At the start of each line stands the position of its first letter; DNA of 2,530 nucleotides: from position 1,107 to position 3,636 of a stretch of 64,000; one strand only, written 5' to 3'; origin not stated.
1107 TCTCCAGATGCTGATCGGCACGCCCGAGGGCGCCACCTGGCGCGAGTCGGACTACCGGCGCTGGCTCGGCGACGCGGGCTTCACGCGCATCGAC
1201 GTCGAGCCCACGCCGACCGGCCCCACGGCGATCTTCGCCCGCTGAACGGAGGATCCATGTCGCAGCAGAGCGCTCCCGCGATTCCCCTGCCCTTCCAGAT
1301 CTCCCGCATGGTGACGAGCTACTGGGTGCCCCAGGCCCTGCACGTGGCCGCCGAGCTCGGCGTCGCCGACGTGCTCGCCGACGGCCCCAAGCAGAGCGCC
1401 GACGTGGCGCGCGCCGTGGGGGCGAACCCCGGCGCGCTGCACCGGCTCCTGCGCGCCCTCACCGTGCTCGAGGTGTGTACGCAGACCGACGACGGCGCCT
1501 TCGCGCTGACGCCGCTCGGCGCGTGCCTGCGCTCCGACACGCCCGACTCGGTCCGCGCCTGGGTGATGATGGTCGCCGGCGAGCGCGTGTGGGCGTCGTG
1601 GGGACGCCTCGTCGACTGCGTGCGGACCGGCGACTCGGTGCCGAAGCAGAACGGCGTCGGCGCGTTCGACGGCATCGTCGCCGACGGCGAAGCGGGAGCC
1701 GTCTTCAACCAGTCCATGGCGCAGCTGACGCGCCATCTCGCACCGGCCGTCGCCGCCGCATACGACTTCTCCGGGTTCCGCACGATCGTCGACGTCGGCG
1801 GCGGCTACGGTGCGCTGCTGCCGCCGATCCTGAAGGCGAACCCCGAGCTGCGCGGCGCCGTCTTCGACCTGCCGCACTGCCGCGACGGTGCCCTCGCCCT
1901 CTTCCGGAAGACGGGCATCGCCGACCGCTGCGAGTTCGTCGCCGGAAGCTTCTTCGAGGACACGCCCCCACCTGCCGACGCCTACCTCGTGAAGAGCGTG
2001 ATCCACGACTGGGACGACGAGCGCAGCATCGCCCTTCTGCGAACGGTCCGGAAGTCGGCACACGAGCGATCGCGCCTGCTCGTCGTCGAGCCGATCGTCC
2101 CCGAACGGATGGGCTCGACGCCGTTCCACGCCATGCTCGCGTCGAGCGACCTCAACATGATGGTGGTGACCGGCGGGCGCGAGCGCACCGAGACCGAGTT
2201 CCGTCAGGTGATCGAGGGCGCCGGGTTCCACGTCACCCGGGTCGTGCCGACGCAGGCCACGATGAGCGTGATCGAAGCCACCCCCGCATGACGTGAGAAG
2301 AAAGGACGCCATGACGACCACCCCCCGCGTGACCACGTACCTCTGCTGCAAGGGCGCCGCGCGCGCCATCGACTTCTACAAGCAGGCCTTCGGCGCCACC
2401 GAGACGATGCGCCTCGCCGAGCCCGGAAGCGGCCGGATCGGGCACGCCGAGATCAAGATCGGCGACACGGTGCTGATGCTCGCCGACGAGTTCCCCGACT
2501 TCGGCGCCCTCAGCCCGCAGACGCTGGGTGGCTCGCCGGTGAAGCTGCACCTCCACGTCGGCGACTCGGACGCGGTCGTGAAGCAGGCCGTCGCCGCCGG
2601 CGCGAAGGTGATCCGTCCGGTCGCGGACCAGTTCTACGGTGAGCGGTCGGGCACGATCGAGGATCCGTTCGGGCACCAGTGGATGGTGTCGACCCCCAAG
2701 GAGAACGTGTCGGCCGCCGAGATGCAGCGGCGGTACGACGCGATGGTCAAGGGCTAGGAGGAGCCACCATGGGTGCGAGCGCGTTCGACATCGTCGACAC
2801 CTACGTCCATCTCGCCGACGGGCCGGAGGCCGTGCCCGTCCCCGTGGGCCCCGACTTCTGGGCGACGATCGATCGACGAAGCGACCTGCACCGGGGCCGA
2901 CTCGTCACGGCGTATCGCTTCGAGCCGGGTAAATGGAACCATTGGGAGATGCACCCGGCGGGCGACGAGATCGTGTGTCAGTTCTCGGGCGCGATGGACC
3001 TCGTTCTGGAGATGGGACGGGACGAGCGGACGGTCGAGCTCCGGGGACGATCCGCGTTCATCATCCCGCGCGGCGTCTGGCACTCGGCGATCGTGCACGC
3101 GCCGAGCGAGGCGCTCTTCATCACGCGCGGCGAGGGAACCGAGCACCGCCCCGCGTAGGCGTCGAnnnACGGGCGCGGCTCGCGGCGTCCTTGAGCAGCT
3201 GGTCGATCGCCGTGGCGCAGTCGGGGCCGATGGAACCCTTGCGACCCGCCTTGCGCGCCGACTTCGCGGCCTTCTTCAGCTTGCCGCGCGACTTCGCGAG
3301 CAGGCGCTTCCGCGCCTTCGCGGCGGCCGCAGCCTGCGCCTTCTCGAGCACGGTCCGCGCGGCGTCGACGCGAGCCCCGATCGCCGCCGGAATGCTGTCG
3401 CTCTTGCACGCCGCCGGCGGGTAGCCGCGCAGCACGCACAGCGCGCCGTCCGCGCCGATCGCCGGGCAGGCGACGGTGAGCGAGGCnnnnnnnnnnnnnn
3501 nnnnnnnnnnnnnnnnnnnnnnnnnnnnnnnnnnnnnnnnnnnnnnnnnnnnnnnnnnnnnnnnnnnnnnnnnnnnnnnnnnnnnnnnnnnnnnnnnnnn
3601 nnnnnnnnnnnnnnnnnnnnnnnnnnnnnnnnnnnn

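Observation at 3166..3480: Lys-rich helical C-terminal tail shared between the propeller protein (3166..5157) and the beta-helix protein (C-terminus at 54922..55230)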

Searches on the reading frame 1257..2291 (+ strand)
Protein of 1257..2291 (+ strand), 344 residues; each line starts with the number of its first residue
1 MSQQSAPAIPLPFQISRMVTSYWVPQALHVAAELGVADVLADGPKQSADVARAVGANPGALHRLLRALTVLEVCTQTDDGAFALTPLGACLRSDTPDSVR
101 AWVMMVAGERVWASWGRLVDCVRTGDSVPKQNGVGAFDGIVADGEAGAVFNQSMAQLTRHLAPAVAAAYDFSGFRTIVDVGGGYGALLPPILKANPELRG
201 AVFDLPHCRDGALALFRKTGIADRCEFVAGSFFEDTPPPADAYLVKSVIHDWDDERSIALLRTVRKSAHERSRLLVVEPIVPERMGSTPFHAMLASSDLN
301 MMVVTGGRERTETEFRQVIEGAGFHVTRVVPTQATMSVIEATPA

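Call 73: search_protein_families(library=pfam, proteins=[window:1257-2291:+], max_evalue=0.001)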
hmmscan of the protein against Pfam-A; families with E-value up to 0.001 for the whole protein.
window:1257-2291:+ (344 aa): 3 families
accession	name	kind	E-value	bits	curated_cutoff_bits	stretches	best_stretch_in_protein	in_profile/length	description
PF00891.24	Methyltransf_2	-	2e-47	161.7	22.3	1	115-324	1-209/210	O-methyltransferase domain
PF08100.18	Dimerisation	-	5.1e-16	58.7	25.6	1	12-91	6-90/93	O-methyltransferase dimerisation domain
PF25213.1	HVO_A0261_N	-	0.00011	22.5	35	0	34-91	14-70/86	HVO_A0261 N-terminal domain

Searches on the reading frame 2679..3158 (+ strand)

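Call 73: search_protein_families(library=pfam, proteins=[window:2679-3158:+], max_evalue=0.001)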
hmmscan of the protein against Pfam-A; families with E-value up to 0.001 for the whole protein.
window:2679-3158:+ (159 aa): 1 family
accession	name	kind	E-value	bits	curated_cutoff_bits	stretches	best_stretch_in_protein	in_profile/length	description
PF07883.17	Cupin_2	-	2.8e-05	24.2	27.2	1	80-145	4-64/70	Cupin domain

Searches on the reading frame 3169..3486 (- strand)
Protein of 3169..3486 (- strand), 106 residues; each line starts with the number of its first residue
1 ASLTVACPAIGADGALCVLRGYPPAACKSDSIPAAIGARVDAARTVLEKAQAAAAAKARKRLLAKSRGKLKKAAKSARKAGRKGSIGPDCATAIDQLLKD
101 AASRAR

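Call 8: search_protein_families(library=pfam, proteins=[window:3169-3471:-], max_evalue=10)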
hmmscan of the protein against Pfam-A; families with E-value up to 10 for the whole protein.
seq(101 aa): 1 family
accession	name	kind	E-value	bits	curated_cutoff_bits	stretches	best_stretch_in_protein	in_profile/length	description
PF17524.7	CnrY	-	0.5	11.2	25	0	25-53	35-63/98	Anti-sigma factor CnrY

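Call 10: find_homologous_proteins(query=window:3169-3486:-, max_evalue=1)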
Query seq(106 aa): 112 candidates shared short words with the query, none scored E <= 1.
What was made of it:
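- Tried and rejected: The word-index protein search with tail A returned no hit at E<=1 (call 10).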

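Call 42: find_related_loci(query=window:3169-3468:-, collection=metagenome_contigs, flank=10000)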
Query seq(100 aa) (100 aa) in metagenome_contigs; peptide patterns used: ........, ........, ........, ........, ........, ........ (x = any residue, [..] = any of these).
600 stretches matched a pattern, but none encodes a relative of the query by tblastn (E <= 1e-3).

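Call 49: predict_structure(protein=window:3169-3480:-)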
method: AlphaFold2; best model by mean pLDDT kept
length: 104 residues; sequences in the alignment: 1
mean_pLDDT: 65.3   pTM: 0.47
mean pLDDT of the five models: 65.3, 56.1, 55.1, 52.9, 51.0
residues with pLDDT >= 90: 0; 70-90: 30; 50-70: 68; < 50: 6
segments of 3 or more residues with pLDDT < 50: none
pLDDT, mean of each block of 10 residues (from residue 1): 55 56 62 66 62 55 75 77 68 76 66
secondary structure, 60 per line:
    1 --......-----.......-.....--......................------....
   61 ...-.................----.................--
elements in order: E3-8 E14-20 H22-26 H29-50 H57-63 H65-81 H86-102
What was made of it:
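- The AF2 model of tail A is low confidence (pLDDT 65, call 49). AF2 confidence is low (call 49). Helices are predicted throughout the region (call 49).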

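Call 53: find_related_loci(query=A5, collection=metagenome_contigs, flank=6000)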
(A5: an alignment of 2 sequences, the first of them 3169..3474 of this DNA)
Query A5 (102 aa) in metagenome_contigs; peptide patterns used: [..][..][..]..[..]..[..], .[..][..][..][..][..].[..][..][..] (x = any residue, [..] = any of these).
452 stretches matched a pattern, but none encodes a relative of the query by tblastn (E <= 1e-3).
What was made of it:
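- On Type-A four-Cys helical tail (two sequences so far): Two metagenome scans found none (calls 42, 53).
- No relatives were found in the word-index protein search or in two metagenome scans (calls 10, 42, 53).
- Tried and rejected: Two metagenome_contigs scans, one with tail A alone and one with the A-type pair, found no relatives (calls 42, 53).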

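Call 56: search_protein_families(library=pfam, alignment_id=A5, max_evalue=10)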
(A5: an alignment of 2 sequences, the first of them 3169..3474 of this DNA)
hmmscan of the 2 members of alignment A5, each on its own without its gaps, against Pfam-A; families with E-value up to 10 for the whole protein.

A. member 1, window:3169-3474:- (102 aa): 1 family
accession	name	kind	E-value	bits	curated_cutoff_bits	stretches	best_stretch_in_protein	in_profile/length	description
PF17524.7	CnrY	-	0.49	11.2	25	0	26-54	35-63/98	Anti-sigma factor CnrY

B. families by the number of members that match (of 2 scanned): 2 families
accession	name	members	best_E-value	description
PF17676.7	Peptidase_S66C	1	0.26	LD-carboxypeptidase C-terminal domain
PF17524.7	CnrY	1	0.49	Anti-sigma factor CnrY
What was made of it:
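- Closest known: Pfam PF22888 FIMAH domain. Different: Tail A shows no match (calls 8, 56).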
